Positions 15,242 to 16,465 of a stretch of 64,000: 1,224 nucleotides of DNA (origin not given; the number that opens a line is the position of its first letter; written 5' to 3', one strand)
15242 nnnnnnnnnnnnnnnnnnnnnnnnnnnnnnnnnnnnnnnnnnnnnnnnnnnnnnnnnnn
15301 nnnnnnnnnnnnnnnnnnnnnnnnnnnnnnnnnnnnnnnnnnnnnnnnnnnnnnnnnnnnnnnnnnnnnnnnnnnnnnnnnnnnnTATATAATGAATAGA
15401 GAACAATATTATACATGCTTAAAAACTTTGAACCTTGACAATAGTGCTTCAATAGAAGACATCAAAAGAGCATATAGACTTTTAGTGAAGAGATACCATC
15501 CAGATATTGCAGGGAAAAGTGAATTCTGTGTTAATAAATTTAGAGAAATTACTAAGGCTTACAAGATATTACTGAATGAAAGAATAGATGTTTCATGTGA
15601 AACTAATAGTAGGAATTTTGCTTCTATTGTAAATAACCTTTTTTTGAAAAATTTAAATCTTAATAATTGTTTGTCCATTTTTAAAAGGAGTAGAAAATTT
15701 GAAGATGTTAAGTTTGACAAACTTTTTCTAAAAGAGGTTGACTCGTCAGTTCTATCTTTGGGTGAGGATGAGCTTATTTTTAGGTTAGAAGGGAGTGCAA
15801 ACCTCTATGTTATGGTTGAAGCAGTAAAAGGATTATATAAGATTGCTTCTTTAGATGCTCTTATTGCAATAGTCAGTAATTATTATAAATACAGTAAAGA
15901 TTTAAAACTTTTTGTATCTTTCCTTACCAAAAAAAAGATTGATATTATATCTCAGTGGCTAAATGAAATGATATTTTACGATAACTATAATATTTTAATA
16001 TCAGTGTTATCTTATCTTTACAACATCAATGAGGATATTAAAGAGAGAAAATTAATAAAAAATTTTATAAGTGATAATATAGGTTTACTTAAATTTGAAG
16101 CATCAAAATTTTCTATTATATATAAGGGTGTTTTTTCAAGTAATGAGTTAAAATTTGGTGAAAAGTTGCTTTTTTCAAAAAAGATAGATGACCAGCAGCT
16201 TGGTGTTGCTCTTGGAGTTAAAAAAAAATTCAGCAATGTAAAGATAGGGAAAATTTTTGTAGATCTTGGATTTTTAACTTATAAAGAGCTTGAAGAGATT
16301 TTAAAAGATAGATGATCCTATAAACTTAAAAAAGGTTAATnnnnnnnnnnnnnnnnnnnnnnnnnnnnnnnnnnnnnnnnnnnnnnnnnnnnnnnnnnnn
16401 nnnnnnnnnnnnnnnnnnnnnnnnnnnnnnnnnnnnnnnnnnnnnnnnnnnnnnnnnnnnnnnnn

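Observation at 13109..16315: Lid-less Hsp70 and a J-domain protein translationally coupled to cheW inside the chemosensory operon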

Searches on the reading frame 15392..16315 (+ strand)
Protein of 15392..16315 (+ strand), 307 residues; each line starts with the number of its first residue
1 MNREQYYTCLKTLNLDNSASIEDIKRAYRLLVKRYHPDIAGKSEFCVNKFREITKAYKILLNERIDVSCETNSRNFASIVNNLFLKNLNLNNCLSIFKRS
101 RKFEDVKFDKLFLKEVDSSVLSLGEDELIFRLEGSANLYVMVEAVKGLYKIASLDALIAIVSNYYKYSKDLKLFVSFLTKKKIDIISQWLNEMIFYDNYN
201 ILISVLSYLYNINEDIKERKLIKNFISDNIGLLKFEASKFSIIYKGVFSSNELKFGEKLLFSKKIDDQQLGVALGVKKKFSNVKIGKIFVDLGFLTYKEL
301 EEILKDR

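Call 5: search_protein_families(library=pfam, proteins=[window:15392-16315:+], max_evalue=0.01)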
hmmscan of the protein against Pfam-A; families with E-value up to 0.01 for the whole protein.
window:15392-16315:+ (307 aa): 1 family
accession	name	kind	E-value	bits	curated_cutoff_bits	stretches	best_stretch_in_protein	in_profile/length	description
PF00226.36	DnaJ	-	1.5e-13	51.1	27.8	1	11-63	4-56/63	DnaJ domain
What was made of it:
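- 15392..15586 (+): J domain of the J-protein (aa 1-65), HPD present. Pfam DnaJ E 1.5e-13 (call 5).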

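Call 6: search_protein_families(library=ncbifam, proteins=[window:15392-16315:+], max_evalue=0.01)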
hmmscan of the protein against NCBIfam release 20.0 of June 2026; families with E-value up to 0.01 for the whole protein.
window:15392-16315:+ (307 aa): 14 families
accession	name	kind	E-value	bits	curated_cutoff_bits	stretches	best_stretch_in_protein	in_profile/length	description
TIGR02349.1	DnaJ_bact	equivalog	2.8e-12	46.7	377.2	1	11-63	4-56/354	molecular chaperone DnaJ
NF008035.0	PRK10767.1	subfamily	4.1e-10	39.2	338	1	1-63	1-60/374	molecular chaperone DnaJ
NF010871.0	PRK14278.1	equivalog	9.9e-09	34.5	502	1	5-62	4-57/378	molecular chaperone DnaJ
NF037946.1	terminal_TopJ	equivalog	1.6e-08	33.6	300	1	12-62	10-59/810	terminal organelle assembly protein TopJ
NF010892.0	PRK14299.1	equivalog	2.5e-08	33.5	392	1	4-61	4-57/291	chaperone protein DnaJ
NF010874.0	PRK14281.1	equivalog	1.4e-07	31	619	1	5-63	4-59/397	chaperone protein DnaJ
TIGR03835.1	termin_org_DnaJ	equivalog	2.7e-07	29.4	512.25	1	11-62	6-56/871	terminal organelle assembly protein TopJ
NF007618.0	PRK10266.1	equivalog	4.6e-07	29.6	403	1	4-64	4-60/306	curved DNA-binding protein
NF053729.1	c-di-GMP_motif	domain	7.8e-07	28.8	38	1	255-305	2-51/53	cyclic di-GMP-binding domain-containing protein, MshE-related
NF010872.0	PRK14279.1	equivalog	3.5e-06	26.4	556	1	11-66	13-68/394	molecular chaperone DnaJ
NF010894.0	PRK14301.1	equivalog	4.7e-06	25.8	548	1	2-62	2-59/373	chaperone protein DnaJ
NF010885.0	PRK14292.1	equivalog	3.3e-05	23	585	1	13-61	8-55/371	chaperone protein DnaJ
NF050028.1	CldAdptActJ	equivalog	5e-05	23.7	150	1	11-65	6-65/93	cold adaptation protein ActJcold adaptation protein ActJ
NF006948.0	PRK09430.1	equivalog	9.1e-05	22.2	162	1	9-60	202-260/267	co-chaperone DjlA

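Call 8: find_homologous_proteins(query=window:15392-16315:+, max_evalue=0.001)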
Query window:15392-16315:+ (307 aa): 6 proteins with E <= 0.001 among 3485 candidates.
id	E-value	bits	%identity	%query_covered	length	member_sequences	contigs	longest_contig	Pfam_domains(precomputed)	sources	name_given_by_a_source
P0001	1.9e-188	643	100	100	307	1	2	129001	PF00226.37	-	-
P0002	5.8e-94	333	54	100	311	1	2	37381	PF00226.37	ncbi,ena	-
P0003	5.1e-88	313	52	100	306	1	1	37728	PF00226.37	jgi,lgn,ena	-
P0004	9.7e-88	312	52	100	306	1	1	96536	PF00226.37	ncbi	-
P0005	2.8e-82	294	50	97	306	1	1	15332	PF00226.37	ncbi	-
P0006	4.3e-57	212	42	96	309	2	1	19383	PF00226.37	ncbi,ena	-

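Call 9: find_encoding_contigs(protein=P0002, flank=10000, max_places=2)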
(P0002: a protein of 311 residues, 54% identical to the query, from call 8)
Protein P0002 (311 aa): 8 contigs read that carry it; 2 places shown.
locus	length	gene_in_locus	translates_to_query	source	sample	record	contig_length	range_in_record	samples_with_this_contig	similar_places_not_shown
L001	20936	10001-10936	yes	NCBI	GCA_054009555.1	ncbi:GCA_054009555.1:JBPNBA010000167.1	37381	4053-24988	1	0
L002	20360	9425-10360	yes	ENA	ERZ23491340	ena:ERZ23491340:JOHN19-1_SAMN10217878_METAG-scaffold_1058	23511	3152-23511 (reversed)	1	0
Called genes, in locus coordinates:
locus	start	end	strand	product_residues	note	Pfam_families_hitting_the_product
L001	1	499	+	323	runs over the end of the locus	PF19300:BPD_transp_1_N, PF00528:BPD_transp_1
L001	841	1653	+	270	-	PF12911:OppC_N, PF00528:BPD_transp_1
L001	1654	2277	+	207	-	PF13489:Methyltransf_23, PF13847:Methyltransf_31, PF08241:Methyltransf_11, PF08242:Methyltransf_12 (weak), PF13649:Methyltransf_25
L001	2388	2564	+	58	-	-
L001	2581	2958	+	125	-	PF01592:NifU_N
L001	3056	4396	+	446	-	PF00342:PGI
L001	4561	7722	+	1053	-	PF01627:Hpt, PF02895:H-kinase_dim, PF02518:HATPase_c, PF01584:CheW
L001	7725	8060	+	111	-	PF01740:STAS, PF13466:STAS_2 (weak)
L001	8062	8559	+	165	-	PF01584:CheW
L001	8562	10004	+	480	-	PF00012:HSP70, PF06723:MreB_Mbl, PF00012:HSP70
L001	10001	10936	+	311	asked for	PF00226:DnaJ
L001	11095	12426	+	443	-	PF00158:Sigma54_activat, PF14532:Sigma54_activ_2, PF07728:AAA_5 (weak), PF25601:AAA_lid_14, PF02954:HTH_8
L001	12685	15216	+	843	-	PF13174:TPR_6 (faint), PF13525:YfiO (faint), PF14938:SNAP (faint), PF07719:TPR_2 (faint), PF09976:TPR_21 (faint), PF13414:TPR_11 (weak), PF00515:TPR_1 (weak), PF13424:TPR_12 (weak), +9 more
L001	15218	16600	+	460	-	PF00072:Response_reg (weak), PF00158:Sigma54_activat, PF14532:Sigma54_activ_2, PF07724:AAA_2, PF07728:AAA_5, PF25601:AAA_lid_14, PF02954:HTH_8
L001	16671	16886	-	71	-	PF20095:DUF6485 (weak)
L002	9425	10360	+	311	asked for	PF00226:DnaJ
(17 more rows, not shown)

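Call 10: find_encoding_contigs(protein=P0006, flank=10000, max_places=2)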
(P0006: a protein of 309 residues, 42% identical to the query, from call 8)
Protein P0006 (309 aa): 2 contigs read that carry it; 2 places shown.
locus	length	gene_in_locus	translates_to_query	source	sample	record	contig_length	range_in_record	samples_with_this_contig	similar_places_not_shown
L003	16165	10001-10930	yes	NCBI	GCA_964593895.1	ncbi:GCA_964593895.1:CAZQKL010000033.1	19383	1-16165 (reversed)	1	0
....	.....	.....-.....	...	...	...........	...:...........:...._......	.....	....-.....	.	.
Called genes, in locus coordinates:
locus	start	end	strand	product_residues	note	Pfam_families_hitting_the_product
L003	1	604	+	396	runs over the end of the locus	PF00108:Thiolase_N, PF02803:Thiolase_C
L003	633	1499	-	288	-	PF01634:HisG, PF08029:HisG_C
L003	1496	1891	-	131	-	PF01502:PRA-CH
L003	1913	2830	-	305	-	PF00126:HTH_1, PF03466:LysR_substrate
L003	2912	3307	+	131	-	PF01592:NifU_N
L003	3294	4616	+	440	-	PF00342:PGI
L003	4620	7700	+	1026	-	PF01627:Hpt, PF02895:H-kinase_dim, PF02518:HATPase_c, PF01584:CheW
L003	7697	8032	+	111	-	PF01740:STAS, PF13466:STAS_2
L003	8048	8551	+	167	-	PF01584:CheW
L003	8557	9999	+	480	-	PF00012:HSP70, PF06723:MreB_Mbl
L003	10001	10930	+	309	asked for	PF00226:DnaJ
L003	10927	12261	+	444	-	PF00158:Sigma54_activat, PF14532:Sigma54_activ_2, PF07728:AAA_5, PF25601:AAA_lid_14, PF02954:HTH_8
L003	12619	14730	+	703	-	-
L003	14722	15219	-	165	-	PF06434:Aconitase_2_N (weak), PF00694:Aconitase_C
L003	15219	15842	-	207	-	PF02666:PS_Dcarbxylase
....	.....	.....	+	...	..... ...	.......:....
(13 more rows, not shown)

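Call 13: find_related_loci(query=A1, collection=genome_contigs, flank=10000)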
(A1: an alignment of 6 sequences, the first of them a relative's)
Query A1 (307 aa) in genome_contigs; peptide patterns used: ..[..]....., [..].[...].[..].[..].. (x = any residue, [..] = any of these).
599 stretches matched a pattern (row limit reached: there are more); 276 encode a relative of the query (tblastn E <= 1e-3); the best 80 are kept; 80 distinct loci.
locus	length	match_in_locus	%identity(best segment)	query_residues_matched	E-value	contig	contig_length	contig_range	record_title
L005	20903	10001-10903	52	1-307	9e-95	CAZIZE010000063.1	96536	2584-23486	MAG TPA_asm: uncultured bacterium isolate binchicken_co219_16 genome assembly, contig: k141_15139, whole genome shotgun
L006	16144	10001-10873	42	9-295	7e-63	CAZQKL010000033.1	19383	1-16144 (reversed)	MAG TPA_asm: uncultured bacterium isolate SRP163575_co3_283 genome assembly, contig: NODE_2909_length_19383_cov_5.989549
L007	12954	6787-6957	55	1-60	1e-15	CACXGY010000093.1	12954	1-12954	uncultured bacterium isolate RUG11253 genome assembly, contig: RUG11253_asm_93, whole genome shotgun sequence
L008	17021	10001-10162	52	4-63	4e-12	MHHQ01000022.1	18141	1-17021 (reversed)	MAG: Candidatus Andersenbacteria bacterium RIFCSPHIGHO2_02_FULL_46_16 rifcsphigho2_02_scaffold_5201, whole genome shotgu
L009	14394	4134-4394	36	13-103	6e-11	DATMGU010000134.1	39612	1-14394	MAG TPA_asm: Stellaceae bacterium isolate SMAG_U13497 k141_926738, whole genome shotgun sequence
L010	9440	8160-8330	48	3-63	2e-10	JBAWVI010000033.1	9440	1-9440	MAG: archaeon isolate ELA007 MAG007_33, whole genome shotgun sequence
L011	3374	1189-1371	44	1-64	2e-10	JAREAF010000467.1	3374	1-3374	MAG: Rhodospirillales bacterium isolate C_No_T5_bin.18 scaffold_16731, whole genome shotgun sequence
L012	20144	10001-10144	50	13-60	5e-10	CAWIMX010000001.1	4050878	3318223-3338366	MAG: uncultured Acidobacteriota bacterium isolate MFD04944.bin.1.227 genome assembly, contig: contig_15156, whole genome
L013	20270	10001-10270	38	13-97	7e-10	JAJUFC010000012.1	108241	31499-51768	MAG: Candidatus Thermochlorobacteriaceae bacterium isolate bin1 k141_475768_length_108241_cov_82.9326, whole genome shot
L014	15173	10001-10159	45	11-63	9e-10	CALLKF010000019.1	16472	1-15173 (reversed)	MAG TPA_asm: uncultured Saprospirales bacterium isolate SRR6231210_bin.54_CONCOCT_v1.1_MAG genome assembly, contig: ERZ6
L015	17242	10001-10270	39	13-97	9e-10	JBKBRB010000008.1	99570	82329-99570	MAG: Chloroherpetonaceae bacterium isolate 21I_052.bin.17 NODE_8_length_99570_cov_29.890002, whole genome shotgun sequen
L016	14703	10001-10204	44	11-75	2e-9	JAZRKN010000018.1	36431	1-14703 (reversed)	MAG: Candidatus Scatovivens sp. isolate T1900045446_YK20190137.MAGScoT_cleanbin_000010 SGB_7159_k141_2844098, whole geno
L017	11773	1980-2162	44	1-64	2e-9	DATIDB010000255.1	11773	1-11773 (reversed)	MAG TPA_asm: Alphaproteobacteria bacterium isolate SMAG_U16332 k141_145797, whole genome shotgun sequence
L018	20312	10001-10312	34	6-102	4e-9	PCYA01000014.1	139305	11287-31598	MAG: Candidatus Woesearchaeota archaeon CG10_big_fil_rev_8_21_14_0_10_37_12 CG10_8_21_14_0.10_scaffold_391_c, whole geno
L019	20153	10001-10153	49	13-63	5e-9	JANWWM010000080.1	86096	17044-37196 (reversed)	MAG: Chloroherpetonaceae bacterium isolate SKYG21 k141_79255, whole genome shotgun sequence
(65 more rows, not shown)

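Call 23: search_solved_structures(query=A2, max_evalue=10, show_alignments=0)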
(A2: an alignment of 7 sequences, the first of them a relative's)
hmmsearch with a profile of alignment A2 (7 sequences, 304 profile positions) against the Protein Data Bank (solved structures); distinct sequences matched with E-value up to 10: 72 (the best 60 are shown).
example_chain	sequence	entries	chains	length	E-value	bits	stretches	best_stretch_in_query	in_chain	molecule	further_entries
2n04_A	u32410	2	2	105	1.9e-11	47.3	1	6-64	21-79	DnaJ homolog subfamily C member 5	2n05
2ctw_A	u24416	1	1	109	1.9e-11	47.2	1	6-64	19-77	DnaJ homolog subfamily C member 5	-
6iws_A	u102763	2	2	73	2e-11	47.2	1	2-62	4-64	DnaJ homolog subfamily A member 3, mitochondrial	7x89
2dn9_A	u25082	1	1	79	8.1e-11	45.2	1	4-62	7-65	DnaJ homolog subfamily A member 3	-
9dyv_A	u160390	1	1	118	8.1e-11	45.2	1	3-62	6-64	Chaperone protein DnaJ 2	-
4j7z_A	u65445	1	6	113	9.9e-11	44.9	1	3-62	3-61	Chaperone protein DnaJ 2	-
6jzb_A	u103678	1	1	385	1.2e-10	44.6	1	4-64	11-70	Chaperone protein DnaJ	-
2lgw_A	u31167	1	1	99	3.3e-10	43.2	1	5-63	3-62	DnaJ homolog subfamily B member 2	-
6psi_A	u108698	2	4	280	4.4e-10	42.7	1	3-61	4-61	Chaperone protein DnaJ 2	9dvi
2lo1_A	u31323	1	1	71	5.8e-10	42.4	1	3-62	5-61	DnaJ homolog subfamily A member 1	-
8e2o_A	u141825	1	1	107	1.1e-09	41.4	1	3-65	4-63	Isoform 2 of DnaJ homolog subfamily A member 1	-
4j80_A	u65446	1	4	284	1.2e-09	41.4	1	3-60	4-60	Chaperone protein DnaJ 2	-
2m6y_A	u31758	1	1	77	1.3e-09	41.2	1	3-62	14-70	DnaJ homolog subfamily A member 1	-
5nro_B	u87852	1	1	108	4e-09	39.6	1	1-65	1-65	Chaperone protein DnaJ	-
1bqz_A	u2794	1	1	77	6.7e-09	38.9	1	3-66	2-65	DNAJ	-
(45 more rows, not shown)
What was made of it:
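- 15392..15586 (+): PDB J-domain hits from E 2e-11 (call 23).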

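Call 34: predict_structure(alignment_id=A1)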
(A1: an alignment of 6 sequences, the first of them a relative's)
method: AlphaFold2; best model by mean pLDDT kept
length: 307 residues; sequences in the alignment: 6
mean_pLDDT: 75.0   pTM: 0.65
mean pLDDT of the five models: 75.0, 73.5, 73.5, 63.3, 58.4
residues with pLDDT >= 90: 30; 70-90: 195; 50-70: 43; < 50: 39
segments of 3 or more residues with pLDDT < 50: 66-92, 96-106
pLDDT, mean of each block of 10 residues (from residue 1): 80 84 79 74 80 85 52 34 39 49 49 72 82 82 90 91 88 86 87 86 91 69 83 60 69 72 77 88 88 85 76
secondary structure, 60 per line:
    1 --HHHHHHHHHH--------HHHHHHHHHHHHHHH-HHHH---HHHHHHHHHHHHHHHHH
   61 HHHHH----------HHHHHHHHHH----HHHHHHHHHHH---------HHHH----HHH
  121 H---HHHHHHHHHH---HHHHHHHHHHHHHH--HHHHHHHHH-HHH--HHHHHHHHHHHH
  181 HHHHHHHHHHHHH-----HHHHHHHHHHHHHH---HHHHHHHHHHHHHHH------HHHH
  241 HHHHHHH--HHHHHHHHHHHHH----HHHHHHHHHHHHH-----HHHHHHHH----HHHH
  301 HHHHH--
elements in order: H3-12 H21-35 H37-40 H44-65 H76-85 H90-100 H110-113 H118-121 H125-134 H138-151 H154-162 H169-193 H199-212 H216-230 H237-247 H250-262 H267-279 H285-292 H297-305

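Call 38: fold_search(model_id=the predicted structure, library=pdb)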
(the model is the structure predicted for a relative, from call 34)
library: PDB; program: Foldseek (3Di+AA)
matches with E <= 10: 358; with E <= 0.001: 0
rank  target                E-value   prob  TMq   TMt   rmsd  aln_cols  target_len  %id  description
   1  4rv1_F                2.1e-01  0.44  0.21  0.17  19.8       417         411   13  Crystal Structure of Engineered Protein. Northeast Structural Genomics Consortium (NESG) Target OR497. (released 2014-12-10)
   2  1hdj_MODEL_1_A        2.1e-01  1.00  0.17  0.59   3.2        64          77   44  HUMAN HSP40 (HDJ-1), NMR (released 1996-11-08)
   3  2cug_MODEL_1_A        2.2e-01  1.00  0.17  0.56   1.7        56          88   39  Solution structure of the J domain of the pseudo DnaJ protein, mouse hypothetical mKIAA0962 (released 2005-11-26)
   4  4j7z_E                2.8e-01  1.00  0.17  0.52   1.4        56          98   39  Thermus thermophilus DNAJ J- and G/F-DOMAINS (released 2013-07-31)
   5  6z5n_MODEL_1_A        2.8e-01  1.00  0.17  0.45   2.0        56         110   46  DnaJB1 JD-GF (released 2020-11-18)
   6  8fe2_B                2.8e-01  1.00  0.17  0.13  14.8       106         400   29  Structure of J-PKAc chimera complexed with Aplithianine A (released 2023-10-18)
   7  8fe5_A                3.1e-01  1.00  0.17  0.13   1.4        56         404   46  Structure of J-PKAc chimera complexed with Aplithianine B (released 2023-10-18)
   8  4j7z_C                3.3e-01  1.00  0.17  0.50   1.3        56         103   39  Thermus thermophilus DNAJ J- and G/F-DOMAINS (released 2013-07-31)
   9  2ctw_MODEL_1_A        4.0e-01  1.00  0.17  0.45   1.1        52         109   40  Solution structure of J-domain from mouse DnaJ subfamily C menber 5 (released 2005-11-24)
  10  4j7z_D                4.4e-01  1.00  0.17  0.48   1.4        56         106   39  Thermus thermophilus DNAJ J- and G/F-DOMAINS (released 2013-07-31)
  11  6s9o_D                4.5e-01  0.25  0.20  0.19  17.8       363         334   11  Designed Armadillo Repeat protein internal Lock1 fused to target peptide KRKRKLKFKR (released 2020-02-19)
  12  2ctp_MODEL_1_A        4.7e-01  1.00  0.17  0.63   1.6        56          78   34  Solution structure of J-domain from human DnaJ subfamily B menber 12 (released 2005-11-24)
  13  8fe2_A                4.9e-01  1.00  0.17  0.13   1.4        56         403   46  Structure of J-PKAc chimera complexed with Aplithianine A (released 2023-10-18)
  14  4j7z_A                5.4e-01  1.00  0.17  0.52   1.3        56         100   39  Thermus thermophilus DNAJ J- and G/F-DOMAINS (released 2013-07-31)
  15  2och                  5.8e-01  1.00  0.16  0.69   2.1        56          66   28  J-domain of dnj-12 from Caenorhabditis elegans (released 2007-01-23)
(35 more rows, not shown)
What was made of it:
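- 15392..15586 (+): Foldseek matches J domains at rmsd 1.1-3 A (call 38).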

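Call 43: search_protein_families(library=ncbifam, alignment_id=A2, max_evalue=0.01)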
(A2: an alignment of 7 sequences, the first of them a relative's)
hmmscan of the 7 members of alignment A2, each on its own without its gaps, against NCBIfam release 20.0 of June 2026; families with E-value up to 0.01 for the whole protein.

A. member 1, P0001 (307 aa): 14 families
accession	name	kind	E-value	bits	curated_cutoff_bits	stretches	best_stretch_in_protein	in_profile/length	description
TIGR02349.1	DnaJ_bact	equivalog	2.8e-12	46.7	377.2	1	11-63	4-56/354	molecular chaperone DnaJ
NF008035.0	PRK10767.1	subfamily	4.1e-10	39.2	338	1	1-63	1-60/374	molecular chaperone DnaJ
NF010871.0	PRK14278.1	equivalog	9.9e-09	34.5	502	1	5-62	4-57/378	molecular chaperone DnaJ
NF037946.1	terminal_TopJ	equivalog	1.6e-08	33.6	300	1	12-62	10-59/810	terminal organelle assembly protein TopJ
NF010892.0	PRK14299.1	equivalog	2.5e-08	33.5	392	1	4-61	4-57/291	chaperone protein DnaJ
NF010874.0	PRK14281.1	equivalog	1.4e-07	31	619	1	5-63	4-59/397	chaperone protein DnaJ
TIGR03835.1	termin_org_DnaJ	equivalog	2.7e-07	29.4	512.25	1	11-62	6-56/871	terminal organelle assembly protein TopJ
NF007618.0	PRK10266.1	equivalog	4.6e-07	29.6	403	1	4-64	4-60/306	curved DNA-binding protein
NF053729.1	c-di-GMP_motif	domain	7.8e-07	28.8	38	1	255-305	2-51/53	cyclic di-GMP-binding domain-containing protein, MshE-related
NF010872.0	PRK14279.1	equivalog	3.5e-06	26.4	556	1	11-66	13-68/394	molecular chaperone DnaJ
NF010894.0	PRK14301.1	equivalog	4.7e-06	25.8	548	1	2-62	2-59/373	chaperone protein DnaJ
NF010885.0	PRK14292.1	equivalog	3.3e-05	23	585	1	13-61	8-55/371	chaperone protein DnaJ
NF050028.1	CldAdptActJ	equivalog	5e-05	23.7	150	1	11-65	6-65/93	cold adaptation protein ActJcold adaptation protein ActJ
NF006948.0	PRK09430.1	equivalog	9.1e-05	22.2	162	1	9-60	202-260/267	co-chaperone DjlA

B. families by the number of members that match (of 7 scanned): 17 families
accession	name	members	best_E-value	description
TIGR02349.1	DnaJ_bact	7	3.6e-16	molecular chaperone DnaJ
NF008035.0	PRK10767.1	7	1.4e-12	molecular chaperone DnaJ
NF010871.0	PRK14278.1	7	3.2e-12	molecular chaperone DnaJ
NF010892.0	PRK14299.1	7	4.9e-12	chaperone protein DnaJ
NF037946.1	terminal_TopJ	7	1.8e-11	terminal organelle assembly protein TopJ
NF010874.0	PRK14281.1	7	1e-10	chaperone protein DnaJ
NF010894.0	PRK14301.1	7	3.9e-10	chaperone protein DnaJ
NF010885.0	PRK14292.1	7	6.9e-09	chaperone protein DnaJ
TIGR03835.1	termin_org_DnaJ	7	9.6e-09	terminal organelle assembly protein TopJ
NF007618.0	PRK10266.1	7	1.2e-08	curved DNA-binding protein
NF010872.0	PRK14279.1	7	1.9e-08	molecular chaperone DnaJ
NF050028.1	CldAdptActJ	7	1e-07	cold adaptation protein ActJcold adaptation protein ActJ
NF006948.0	PRK09430.1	7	3.1e-07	co-chaperone DjlA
NF053729.1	c-di-GMP_motif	6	2.7e-09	cyclic di-GMP-binding domain-containing protein, MshE-related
TIGR00714.1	hscB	5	5.4e-06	Fe-S protein assembly co-chaperone HscB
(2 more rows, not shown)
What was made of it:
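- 16151..16312 (+): MshEN_N-like domain of the J-protein (aa 254-307): two tandem 24-residue motifs, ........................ and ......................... NCBIfam NF053729 E 7.8e-7 here, and hits in 6 of 7 family members with best E 2.7e-9 (calls 6, 43).
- On MshEN (T2SSE_N) c-di-GMP receptor domain: E is 7.8e-7, and 6 of 7 members hit, best 2.7e-9 (calls 6, 43).
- MshEN_N-like domain: NCBIfam NF053729 hits 6 of 7 members, best E 2.7e-9 (call 43).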

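Call 77: search_protein_families(library=padloc, proteins=[window:15392-16315:+], max_evalue=0.001)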
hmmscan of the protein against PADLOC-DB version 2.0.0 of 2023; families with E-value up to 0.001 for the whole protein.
window:15392-16315:+ (307 aa): 0 families
